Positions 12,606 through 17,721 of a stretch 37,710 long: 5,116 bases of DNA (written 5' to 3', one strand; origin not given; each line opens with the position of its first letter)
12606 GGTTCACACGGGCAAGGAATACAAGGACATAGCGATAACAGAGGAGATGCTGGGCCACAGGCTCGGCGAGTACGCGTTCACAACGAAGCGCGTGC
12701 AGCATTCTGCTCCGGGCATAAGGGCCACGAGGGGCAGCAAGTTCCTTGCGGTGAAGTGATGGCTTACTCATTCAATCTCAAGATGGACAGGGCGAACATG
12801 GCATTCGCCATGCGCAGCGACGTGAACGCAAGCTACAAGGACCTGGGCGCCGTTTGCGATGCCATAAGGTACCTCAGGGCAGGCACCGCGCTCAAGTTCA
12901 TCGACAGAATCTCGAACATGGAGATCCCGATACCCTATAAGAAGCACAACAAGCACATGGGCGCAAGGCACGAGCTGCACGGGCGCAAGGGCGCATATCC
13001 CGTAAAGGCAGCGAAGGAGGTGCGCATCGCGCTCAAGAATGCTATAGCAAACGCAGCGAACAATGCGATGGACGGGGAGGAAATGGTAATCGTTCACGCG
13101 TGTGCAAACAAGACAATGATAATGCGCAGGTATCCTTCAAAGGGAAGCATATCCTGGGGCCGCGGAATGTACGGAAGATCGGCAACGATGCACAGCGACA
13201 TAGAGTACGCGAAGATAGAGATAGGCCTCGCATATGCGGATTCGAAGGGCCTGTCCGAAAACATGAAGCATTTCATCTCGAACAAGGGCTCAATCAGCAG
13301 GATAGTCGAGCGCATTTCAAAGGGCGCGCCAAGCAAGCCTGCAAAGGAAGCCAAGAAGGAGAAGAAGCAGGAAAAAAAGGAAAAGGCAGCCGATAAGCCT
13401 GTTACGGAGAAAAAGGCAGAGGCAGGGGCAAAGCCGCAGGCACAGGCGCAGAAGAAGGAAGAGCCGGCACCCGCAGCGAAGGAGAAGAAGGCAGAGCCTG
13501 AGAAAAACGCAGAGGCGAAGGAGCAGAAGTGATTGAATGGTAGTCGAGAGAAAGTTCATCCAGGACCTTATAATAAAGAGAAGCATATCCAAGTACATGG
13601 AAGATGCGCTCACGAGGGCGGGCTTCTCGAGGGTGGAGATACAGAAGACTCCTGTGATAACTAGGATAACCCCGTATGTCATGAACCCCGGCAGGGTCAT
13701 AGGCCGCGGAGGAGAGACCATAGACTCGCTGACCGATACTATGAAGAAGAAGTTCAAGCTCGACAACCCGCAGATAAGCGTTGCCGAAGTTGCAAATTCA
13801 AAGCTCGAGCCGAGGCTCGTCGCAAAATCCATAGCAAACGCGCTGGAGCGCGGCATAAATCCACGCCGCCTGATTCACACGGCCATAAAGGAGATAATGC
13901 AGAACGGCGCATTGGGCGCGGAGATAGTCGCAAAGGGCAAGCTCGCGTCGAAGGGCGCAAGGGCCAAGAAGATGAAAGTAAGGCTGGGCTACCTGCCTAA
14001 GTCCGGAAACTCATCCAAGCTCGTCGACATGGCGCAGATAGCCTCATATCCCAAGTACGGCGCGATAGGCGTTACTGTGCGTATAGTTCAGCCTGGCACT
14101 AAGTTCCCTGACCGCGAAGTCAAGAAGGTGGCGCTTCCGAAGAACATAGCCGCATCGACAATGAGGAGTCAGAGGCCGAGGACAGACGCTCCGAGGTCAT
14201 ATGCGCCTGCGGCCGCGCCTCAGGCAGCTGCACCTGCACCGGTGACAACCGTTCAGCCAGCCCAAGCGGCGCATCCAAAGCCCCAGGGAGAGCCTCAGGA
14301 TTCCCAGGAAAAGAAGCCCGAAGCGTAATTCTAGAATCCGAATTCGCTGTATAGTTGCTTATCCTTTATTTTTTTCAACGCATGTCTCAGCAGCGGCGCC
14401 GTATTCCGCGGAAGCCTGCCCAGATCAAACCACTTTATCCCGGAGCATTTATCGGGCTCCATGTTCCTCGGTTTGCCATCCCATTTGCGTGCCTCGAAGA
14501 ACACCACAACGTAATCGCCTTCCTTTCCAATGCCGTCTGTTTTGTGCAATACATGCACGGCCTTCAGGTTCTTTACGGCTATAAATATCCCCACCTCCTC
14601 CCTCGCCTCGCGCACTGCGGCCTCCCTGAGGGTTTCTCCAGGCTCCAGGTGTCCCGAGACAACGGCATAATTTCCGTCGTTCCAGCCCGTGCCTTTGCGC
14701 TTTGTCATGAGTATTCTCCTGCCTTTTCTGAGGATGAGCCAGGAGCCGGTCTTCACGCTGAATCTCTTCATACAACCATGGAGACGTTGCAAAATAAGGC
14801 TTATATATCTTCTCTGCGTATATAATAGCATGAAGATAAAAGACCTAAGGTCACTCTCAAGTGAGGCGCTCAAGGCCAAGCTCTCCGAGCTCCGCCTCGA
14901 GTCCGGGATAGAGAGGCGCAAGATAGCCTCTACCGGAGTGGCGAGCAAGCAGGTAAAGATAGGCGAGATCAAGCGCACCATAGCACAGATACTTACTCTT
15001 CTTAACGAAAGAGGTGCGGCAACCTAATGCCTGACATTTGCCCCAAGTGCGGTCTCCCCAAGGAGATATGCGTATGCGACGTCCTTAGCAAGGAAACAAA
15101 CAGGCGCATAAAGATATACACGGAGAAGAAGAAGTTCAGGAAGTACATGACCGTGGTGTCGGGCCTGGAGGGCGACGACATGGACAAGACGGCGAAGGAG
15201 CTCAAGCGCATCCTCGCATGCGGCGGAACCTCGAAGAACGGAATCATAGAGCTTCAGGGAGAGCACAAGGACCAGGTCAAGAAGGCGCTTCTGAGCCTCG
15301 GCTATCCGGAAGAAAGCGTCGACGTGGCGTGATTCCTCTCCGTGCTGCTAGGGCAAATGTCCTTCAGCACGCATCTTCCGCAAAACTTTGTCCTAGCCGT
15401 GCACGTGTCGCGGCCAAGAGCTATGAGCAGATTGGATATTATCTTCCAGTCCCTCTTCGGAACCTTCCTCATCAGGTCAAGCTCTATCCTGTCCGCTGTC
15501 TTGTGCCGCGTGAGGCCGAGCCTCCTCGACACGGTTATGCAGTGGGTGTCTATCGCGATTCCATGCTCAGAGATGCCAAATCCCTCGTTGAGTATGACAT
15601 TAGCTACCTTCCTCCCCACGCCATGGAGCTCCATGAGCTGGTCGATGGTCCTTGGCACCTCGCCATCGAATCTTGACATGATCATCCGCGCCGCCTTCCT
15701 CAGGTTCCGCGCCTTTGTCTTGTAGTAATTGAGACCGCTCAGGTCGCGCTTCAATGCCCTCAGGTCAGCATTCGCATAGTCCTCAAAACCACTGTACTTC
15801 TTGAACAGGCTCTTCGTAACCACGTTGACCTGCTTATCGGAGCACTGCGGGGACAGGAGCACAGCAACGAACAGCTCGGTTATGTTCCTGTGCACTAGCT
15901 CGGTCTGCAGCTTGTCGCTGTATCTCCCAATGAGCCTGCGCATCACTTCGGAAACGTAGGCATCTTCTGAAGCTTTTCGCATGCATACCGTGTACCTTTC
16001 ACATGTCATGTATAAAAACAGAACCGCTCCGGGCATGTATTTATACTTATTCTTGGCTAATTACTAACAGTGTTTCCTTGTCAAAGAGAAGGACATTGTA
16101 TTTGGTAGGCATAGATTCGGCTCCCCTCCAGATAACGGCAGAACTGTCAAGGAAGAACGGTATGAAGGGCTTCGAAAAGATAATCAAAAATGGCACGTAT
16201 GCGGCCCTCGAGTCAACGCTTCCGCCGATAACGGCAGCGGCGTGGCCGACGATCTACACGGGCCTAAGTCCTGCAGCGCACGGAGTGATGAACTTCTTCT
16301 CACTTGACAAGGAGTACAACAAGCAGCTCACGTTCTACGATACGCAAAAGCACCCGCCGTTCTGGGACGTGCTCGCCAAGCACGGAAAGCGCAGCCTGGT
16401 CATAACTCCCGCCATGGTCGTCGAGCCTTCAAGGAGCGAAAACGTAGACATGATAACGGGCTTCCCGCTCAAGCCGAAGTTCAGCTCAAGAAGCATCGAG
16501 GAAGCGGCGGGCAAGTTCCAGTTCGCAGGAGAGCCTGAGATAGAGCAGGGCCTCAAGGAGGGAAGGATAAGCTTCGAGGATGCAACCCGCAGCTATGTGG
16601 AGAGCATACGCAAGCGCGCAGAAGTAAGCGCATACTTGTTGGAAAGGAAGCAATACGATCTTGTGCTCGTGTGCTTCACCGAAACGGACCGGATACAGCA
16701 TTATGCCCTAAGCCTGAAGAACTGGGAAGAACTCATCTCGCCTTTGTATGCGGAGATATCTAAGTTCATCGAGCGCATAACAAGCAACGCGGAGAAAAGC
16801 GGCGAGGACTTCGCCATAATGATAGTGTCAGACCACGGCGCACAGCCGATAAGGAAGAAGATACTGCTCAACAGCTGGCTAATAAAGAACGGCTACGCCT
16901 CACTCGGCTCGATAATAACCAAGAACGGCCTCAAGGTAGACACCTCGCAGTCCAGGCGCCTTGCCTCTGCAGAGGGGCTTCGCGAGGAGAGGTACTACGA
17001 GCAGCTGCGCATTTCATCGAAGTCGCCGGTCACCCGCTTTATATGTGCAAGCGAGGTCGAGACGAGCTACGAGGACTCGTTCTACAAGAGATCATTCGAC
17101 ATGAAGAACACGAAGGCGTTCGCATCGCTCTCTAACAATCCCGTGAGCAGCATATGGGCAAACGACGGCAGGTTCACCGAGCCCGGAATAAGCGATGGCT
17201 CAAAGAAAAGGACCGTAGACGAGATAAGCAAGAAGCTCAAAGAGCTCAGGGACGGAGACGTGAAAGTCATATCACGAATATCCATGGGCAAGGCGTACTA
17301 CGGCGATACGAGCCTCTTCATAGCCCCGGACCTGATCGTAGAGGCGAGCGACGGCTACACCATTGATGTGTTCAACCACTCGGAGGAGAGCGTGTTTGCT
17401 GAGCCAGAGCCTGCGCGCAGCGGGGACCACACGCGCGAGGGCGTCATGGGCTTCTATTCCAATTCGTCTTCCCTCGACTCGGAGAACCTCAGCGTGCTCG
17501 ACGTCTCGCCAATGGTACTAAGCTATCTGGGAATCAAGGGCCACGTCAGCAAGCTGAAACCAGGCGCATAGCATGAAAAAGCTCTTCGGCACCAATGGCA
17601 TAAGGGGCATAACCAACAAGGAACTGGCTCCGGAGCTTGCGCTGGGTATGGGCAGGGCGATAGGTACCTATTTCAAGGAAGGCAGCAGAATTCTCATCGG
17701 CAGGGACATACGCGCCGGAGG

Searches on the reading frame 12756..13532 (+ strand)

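Call 8: search_protein_families(library=pfam, proteins=[window:12756-13532:+], max_evalue=0.001)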
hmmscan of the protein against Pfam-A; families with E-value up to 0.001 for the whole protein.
window:12756-13532:+ (258 aa): 1 family
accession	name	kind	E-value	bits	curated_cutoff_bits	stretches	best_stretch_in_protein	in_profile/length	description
PF00237.24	Ribosomal_L22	-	1.2e-11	45.2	28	1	18-130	1-85/104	Ribosomal protein L22p/L17e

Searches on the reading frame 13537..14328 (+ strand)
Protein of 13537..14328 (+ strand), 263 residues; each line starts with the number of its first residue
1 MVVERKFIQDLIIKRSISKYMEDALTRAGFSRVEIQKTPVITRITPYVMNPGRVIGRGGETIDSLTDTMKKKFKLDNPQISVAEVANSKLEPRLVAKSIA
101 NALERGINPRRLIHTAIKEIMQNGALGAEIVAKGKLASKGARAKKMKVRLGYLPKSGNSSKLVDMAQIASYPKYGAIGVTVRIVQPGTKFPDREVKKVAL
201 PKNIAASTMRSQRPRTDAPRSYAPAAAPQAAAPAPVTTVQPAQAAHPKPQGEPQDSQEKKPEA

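Call 8: search_protein_families(library=pfam, proteins=[window:13537-14328:+], max_evalue=0.001)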
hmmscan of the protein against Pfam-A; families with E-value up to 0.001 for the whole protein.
window:13537-14328:+ (263 aa): 2 families
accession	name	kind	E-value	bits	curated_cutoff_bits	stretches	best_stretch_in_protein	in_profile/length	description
PF00189.25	Ribosomal_S3_C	-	8.7e-16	58.7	34.1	1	99-183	1-83/83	Ribosomal protein S3, C-terminal domain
PF07650.23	KH_2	-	2.3e-11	43.8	22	1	17-87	2-75/78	KH domain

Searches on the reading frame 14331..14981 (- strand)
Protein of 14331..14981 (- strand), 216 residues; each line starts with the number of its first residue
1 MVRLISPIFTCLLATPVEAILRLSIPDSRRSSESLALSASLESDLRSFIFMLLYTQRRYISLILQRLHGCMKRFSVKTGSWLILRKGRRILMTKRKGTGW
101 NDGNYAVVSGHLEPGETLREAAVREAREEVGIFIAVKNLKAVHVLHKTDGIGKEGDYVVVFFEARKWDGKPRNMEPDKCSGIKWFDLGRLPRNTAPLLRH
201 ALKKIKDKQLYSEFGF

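Call 8: search_protein_families(library=pfam, proteins=[window:14331-14981:-], max_evalue=0.001)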
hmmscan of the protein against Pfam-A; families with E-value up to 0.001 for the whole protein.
window:14331-14981:- (216 aa): 2 families
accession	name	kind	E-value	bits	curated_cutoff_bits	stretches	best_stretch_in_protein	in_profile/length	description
PF00293.34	NUDIX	-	5.7e-20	72.1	21.1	1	83-197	10-126/134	NUDIX domain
PF14815.12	NUDIX_4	-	4.7e-06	26.8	35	1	81-146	2-63/113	NUDIX domain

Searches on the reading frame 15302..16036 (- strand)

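Call 8: search_protein_families(library=pfam, proteins=[window:15302-16036:-], max_evalue=0.001)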
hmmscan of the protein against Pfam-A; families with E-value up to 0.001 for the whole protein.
window:15302-16036:- (244 aa): 2 families
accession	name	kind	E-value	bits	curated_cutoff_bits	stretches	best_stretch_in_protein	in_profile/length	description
PF00730.31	HhH-GPD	-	5.9e-18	65.6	26.2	1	57-194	1-108/108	HhH-GPD superfamily base excision DNA repair protein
PF00633.29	HHH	-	7.7e-09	35.4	24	1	122-149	1-28/30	Helix-hairpin-helix motif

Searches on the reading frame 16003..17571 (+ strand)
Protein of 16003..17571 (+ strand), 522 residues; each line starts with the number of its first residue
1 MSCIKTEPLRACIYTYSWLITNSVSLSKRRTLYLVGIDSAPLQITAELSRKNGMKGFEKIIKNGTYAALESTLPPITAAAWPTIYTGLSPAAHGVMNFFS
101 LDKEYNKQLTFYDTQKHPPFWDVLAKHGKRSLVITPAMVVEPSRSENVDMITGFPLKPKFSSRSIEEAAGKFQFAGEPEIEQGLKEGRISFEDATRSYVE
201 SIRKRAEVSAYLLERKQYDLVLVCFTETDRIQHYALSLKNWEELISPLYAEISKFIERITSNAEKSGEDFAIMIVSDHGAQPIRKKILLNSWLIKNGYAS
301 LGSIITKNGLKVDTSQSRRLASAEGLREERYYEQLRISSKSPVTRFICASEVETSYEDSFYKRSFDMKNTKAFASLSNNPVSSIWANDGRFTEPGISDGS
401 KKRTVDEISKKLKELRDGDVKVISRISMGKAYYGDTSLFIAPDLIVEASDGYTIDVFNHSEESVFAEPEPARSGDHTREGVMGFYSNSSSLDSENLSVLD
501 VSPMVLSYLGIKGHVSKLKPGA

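Call 3: search_protein_families(library=pfam, proteins=[window:16003-17571:+], max_evalue=0.01)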
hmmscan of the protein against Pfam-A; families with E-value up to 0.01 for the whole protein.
window:16003-17571:+ (522 aa): 1 family
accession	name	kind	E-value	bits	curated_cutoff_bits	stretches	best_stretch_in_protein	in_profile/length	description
PF01663.27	Phosphodiest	-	9.5e-34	117.9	23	1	35-454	4-323/342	Type I phosphodiesterase / nucleotide pyrophosphatase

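Call 4: search_protein_families(library=ncbifam, proteins=[window:16003-17571:+], max_evalue=0.01)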
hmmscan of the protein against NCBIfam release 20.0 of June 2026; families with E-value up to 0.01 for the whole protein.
window:16003-17571:+ (522 aa): 2 families
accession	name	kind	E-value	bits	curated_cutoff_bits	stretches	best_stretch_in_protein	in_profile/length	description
NF042991.1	alk_phos_PafA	equivalog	0.00085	17.8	650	0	50-109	58-119/554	alkaline phosphatase PafA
TIGR02335.1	hydr_PhnA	equivalog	0.0019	17.4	407.55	1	58-135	41-120/408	phosphonoacetate hydrolase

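Call 74: search_solved_structures(query=window:16003-17571:+, max_evalue=0.01, show_alignments=1)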
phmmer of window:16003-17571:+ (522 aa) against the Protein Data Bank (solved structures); distinct sequences matched with E-value up to 0.01: 1.
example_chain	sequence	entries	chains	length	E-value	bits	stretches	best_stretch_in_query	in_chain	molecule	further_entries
4gak_A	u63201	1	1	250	0.0021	20.2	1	125-231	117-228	Acyl-ACP thioesterase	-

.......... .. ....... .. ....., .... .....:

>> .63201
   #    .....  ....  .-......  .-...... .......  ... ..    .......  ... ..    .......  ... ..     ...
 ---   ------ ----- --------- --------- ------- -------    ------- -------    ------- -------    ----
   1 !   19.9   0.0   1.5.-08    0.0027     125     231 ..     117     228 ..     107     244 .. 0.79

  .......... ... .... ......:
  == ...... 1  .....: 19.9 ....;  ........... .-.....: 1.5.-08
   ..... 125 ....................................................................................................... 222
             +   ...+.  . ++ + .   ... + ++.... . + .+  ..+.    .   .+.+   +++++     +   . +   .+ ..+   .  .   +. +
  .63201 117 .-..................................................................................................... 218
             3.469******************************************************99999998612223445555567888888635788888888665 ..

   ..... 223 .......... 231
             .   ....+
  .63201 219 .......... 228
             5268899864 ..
